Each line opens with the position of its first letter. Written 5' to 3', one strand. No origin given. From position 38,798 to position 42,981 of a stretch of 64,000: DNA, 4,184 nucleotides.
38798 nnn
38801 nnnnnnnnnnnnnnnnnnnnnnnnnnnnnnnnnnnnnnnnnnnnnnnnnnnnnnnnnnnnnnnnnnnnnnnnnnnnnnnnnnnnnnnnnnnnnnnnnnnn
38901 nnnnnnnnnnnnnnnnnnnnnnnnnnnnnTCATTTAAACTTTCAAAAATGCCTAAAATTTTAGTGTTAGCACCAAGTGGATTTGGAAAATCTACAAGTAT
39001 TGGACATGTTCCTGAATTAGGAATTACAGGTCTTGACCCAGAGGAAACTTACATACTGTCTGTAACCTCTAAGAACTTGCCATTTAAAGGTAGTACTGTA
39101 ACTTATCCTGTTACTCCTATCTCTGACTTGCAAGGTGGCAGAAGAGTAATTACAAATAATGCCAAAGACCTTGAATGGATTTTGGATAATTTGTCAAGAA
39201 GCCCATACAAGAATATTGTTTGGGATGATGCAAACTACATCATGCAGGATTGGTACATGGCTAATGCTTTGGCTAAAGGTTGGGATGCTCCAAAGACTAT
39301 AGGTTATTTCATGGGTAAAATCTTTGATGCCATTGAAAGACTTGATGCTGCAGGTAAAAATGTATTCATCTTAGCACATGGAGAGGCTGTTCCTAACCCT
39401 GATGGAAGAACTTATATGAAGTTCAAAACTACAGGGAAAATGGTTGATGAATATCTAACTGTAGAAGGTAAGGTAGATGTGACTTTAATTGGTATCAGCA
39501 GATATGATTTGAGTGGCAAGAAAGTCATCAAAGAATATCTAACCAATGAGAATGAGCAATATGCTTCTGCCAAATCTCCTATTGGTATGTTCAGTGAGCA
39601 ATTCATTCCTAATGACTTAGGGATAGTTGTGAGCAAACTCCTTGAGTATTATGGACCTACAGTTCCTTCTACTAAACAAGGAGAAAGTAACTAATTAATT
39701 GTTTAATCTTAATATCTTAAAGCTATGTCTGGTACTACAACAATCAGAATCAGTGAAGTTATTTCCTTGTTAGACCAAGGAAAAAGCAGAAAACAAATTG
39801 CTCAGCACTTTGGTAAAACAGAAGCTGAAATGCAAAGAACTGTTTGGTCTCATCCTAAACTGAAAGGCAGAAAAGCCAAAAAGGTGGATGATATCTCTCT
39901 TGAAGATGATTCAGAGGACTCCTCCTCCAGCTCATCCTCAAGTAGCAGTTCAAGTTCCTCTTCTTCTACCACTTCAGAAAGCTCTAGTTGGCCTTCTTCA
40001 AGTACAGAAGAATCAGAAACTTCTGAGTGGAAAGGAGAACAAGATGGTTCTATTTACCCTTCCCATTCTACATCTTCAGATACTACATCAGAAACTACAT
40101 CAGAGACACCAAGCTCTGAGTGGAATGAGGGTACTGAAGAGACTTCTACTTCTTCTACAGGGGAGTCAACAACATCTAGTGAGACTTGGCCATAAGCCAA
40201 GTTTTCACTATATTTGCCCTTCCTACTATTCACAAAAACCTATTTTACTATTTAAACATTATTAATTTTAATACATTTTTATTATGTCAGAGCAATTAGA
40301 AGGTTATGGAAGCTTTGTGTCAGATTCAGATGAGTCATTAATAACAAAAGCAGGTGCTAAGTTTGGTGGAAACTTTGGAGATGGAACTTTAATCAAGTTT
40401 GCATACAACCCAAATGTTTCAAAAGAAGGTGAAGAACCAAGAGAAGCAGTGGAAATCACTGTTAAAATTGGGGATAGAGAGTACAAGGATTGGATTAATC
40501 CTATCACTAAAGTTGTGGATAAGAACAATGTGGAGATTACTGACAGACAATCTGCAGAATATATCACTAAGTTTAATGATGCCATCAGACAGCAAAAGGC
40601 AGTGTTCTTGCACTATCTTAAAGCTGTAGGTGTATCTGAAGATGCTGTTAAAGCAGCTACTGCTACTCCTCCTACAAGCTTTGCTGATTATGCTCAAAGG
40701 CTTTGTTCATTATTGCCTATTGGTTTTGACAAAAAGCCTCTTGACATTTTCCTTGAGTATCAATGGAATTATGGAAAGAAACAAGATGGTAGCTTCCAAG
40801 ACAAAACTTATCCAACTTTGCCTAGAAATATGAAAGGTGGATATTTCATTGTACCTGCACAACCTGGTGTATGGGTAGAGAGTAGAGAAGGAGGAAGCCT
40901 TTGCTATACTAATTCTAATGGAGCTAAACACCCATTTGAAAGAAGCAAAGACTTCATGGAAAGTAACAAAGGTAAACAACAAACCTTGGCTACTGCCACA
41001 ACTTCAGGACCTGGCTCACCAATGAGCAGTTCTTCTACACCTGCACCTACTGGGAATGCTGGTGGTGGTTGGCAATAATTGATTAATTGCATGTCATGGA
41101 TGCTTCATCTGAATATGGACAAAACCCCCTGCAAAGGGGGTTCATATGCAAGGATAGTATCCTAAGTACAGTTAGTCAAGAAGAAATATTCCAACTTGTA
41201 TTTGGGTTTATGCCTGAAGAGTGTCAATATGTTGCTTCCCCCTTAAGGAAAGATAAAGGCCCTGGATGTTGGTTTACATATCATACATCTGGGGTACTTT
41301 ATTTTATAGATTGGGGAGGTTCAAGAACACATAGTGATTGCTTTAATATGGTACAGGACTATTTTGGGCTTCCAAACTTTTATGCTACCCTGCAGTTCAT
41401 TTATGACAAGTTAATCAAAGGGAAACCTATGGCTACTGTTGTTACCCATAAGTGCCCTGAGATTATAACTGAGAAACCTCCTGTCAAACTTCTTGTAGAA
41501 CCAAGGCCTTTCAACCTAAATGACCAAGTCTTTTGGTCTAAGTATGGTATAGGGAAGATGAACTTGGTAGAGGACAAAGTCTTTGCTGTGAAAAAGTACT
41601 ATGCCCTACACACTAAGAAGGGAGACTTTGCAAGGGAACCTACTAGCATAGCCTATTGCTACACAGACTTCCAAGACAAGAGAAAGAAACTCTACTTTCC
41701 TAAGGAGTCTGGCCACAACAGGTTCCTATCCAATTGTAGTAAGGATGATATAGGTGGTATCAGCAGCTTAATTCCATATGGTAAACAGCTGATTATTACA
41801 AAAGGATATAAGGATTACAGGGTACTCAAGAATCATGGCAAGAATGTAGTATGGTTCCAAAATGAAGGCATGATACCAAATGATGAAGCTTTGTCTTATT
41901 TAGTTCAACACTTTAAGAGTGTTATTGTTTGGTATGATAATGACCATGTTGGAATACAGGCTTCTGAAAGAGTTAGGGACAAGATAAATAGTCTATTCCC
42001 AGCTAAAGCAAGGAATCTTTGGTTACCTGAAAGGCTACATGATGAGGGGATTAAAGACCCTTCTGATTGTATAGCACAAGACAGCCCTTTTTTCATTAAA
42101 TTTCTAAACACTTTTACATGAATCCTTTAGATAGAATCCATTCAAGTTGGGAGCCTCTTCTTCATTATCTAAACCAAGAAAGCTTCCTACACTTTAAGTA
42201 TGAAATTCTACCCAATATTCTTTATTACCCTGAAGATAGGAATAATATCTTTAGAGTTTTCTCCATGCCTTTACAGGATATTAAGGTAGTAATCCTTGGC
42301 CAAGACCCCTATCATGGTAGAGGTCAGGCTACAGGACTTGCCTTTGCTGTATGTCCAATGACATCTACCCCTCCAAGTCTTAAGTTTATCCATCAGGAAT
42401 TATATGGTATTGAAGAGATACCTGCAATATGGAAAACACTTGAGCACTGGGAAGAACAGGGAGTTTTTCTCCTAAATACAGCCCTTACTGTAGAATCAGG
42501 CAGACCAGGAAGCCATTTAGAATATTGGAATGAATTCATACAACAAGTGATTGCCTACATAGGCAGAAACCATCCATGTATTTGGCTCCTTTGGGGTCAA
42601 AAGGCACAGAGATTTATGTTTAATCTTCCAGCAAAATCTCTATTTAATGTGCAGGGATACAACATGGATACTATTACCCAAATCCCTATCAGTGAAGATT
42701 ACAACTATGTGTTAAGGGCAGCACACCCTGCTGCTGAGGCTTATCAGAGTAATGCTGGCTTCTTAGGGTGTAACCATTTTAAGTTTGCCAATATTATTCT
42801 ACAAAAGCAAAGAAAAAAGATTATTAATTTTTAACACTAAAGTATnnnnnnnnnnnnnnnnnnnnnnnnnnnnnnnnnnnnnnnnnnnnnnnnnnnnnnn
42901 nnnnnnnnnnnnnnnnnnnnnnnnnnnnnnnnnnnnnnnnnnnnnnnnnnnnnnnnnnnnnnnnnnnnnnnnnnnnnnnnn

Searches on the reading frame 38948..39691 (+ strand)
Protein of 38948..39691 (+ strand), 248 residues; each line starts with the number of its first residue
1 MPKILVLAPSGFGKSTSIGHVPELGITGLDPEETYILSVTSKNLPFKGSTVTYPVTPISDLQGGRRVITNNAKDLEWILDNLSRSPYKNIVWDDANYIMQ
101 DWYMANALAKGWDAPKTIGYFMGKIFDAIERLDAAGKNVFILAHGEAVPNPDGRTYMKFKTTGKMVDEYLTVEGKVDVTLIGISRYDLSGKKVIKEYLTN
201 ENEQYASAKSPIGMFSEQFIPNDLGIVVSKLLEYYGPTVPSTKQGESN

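Call 67: search_protein_families(library=pfam, proteins=[window:38948-39691:+], max_evalue=0.001)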
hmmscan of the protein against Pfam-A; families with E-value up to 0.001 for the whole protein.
window:38948-39691:+ (248 aa): 1 family
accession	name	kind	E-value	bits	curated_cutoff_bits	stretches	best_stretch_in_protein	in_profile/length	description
PF13479.12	AAA_24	-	0.00011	22.5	27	1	3-210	4-193/195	AAA domain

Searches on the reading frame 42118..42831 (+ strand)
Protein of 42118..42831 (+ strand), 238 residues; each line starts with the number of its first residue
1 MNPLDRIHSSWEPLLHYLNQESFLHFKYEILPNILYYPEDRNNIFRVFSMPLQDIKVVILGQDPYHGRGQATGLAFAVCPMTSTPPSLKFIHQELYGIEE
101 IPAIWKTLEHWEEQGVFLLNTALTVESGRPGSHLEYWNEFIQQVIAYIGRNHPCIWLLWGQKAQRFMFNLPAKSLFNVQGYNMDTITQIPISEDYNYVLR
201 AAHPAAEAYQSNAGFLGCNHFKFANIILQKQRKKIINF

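Call 68: search_protein_families(library=pfam, proteins=[window:42118-42831:+], max_evalue=0.001)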
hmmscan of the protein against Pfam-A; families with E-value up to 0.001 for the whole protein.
window:42118-42831:+ (238 aa): 1 family
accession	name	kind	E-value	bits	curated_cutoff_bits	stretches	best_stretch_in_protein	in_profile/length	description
PF03167.25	UDG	-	5.8e-12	46.3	24.3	1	54-226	7-138/141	Uracil DNA glycosylase superfamily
